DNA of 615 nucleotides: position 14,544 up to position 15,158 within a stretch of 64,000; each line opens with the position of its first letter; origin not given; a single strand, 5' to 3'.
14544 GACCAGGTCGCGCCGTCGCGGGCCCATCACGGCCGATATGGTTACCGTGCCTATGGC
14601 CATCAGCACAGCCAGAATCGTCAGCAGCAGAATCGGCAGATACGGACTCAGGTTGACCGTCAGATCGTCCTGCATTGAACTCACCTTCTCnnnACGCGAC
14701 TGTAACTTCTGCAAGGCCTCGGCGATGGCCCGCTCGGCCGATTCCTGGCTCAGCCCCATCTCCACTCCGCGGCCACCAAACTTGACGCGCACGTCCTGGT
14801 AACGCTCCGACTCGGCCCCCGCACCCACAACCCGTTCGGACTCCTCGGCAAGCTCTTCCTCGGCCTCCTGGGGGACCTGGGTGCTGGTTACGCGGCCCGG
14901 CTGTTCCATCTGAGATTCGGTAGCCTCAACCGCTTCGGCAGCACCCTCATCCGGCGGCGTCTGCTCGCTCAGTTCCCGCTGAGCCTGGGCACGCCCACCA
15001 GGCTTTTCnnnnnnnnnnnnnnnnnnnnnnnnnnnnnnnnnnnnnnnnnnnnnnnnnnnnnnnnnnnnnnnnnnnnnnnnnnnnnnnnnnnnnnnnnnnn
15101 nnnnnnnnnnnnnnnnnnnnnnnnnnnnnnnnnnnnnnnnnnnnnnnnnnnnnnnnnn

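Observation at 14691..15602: Orphan lipoyl-domain protein: E2 lipoyl domain and linker without the catalytic acyltransferase domain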

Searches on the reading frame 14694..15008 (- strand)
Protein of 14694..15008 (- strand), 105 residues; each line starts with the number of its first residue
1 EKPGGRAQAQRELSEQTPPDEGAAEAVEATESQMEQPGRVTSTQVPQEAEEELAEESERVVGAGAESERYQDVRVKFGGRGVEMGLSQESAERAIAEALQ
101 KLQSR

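Call 15: find_related_loci(query=A2, collection=genome_contigs, flank=10000)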
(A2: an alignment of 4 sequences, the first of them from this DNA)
Query A2 (105 aa) in genome_contigs; peptide patterns used: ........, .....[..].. (x = any residue, [..] = any of these).
599 stretches matched a pattern, but none encodes a relative of the query by tblastn (E <= 1e-3).

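Call 18: search_solved_structures(query=A2, max_evalue=10)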
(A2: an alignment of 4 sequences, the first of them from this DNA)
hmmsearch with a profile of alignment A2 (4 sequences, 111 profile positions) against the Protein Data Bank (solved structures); distinct sequences matched with E-value up to 10: 3.
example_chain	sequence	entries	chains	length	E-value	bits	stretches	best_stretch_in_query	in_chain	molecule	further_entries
4hhu_A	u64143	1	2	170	2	11.9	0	41-63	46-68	OR280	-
4ney_A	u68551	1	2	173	2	11.9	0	42-90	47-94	Engineered protein OR277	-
4nez_A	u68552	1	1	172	8.2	9.9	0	42-63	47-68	Engineered protein OR276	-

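Call 23: search_protein_representatives(alignment_id=A2)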
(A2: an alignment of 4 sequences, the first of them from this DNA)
Query: 4 sequences, 111 profile positions. Proteins with E-value up to 0.001 (for the whole library): 1; up to 1e-10: 1; up to 1e-30: 1. The best 1 are listed.
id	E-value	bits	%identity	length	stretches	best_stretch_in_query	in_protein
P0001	4.8e-60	216.8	-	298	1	1-111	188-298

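Call 75: predict_structure(alignment_id=A2)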
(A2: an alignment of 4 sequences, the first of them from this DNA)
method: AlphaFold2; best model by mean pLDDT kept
length: 105 residues; sequences in the alignment: 4
mean_pLDDT: 56.3   pTM: 0.21
mean pLDDT of the five models: 56.3, 54.9, 53.7, 51.7, 49.0
residues with pLDDT >= 90: 0; 70-90: 14; 50-70: 56; < 50: 35
segments of 3 or more residues with pLDDT < 50: 48-59, 61-65, 75-82
pLDDT, mean of each block of 10 residues (from residue 1): 57 57 55 56 49 46 48 48 60 81 68
secondary structure, 60 per line:
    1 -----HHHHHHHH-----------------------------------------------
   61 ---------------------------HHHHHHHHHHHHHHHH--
elements in order: H6-13 H88-103

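Call 89: search_protein_families(library=pfam, proteins=[window:14694-15008:-], max_evalue=10)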
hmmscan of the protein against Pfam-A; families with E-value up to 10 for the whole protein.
seq(105 aa): 0 families
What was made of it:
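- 14712..14801 (-): Invariant C-terminal motif (aa 266-295): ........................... It is a Gly/Arg-rich segment followed by an amphipathic helix, and is the putative docking peptide. It has no match in Pfam (call 89), the PDB (call 18) or 1.84e9 representative proteins (call 23).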
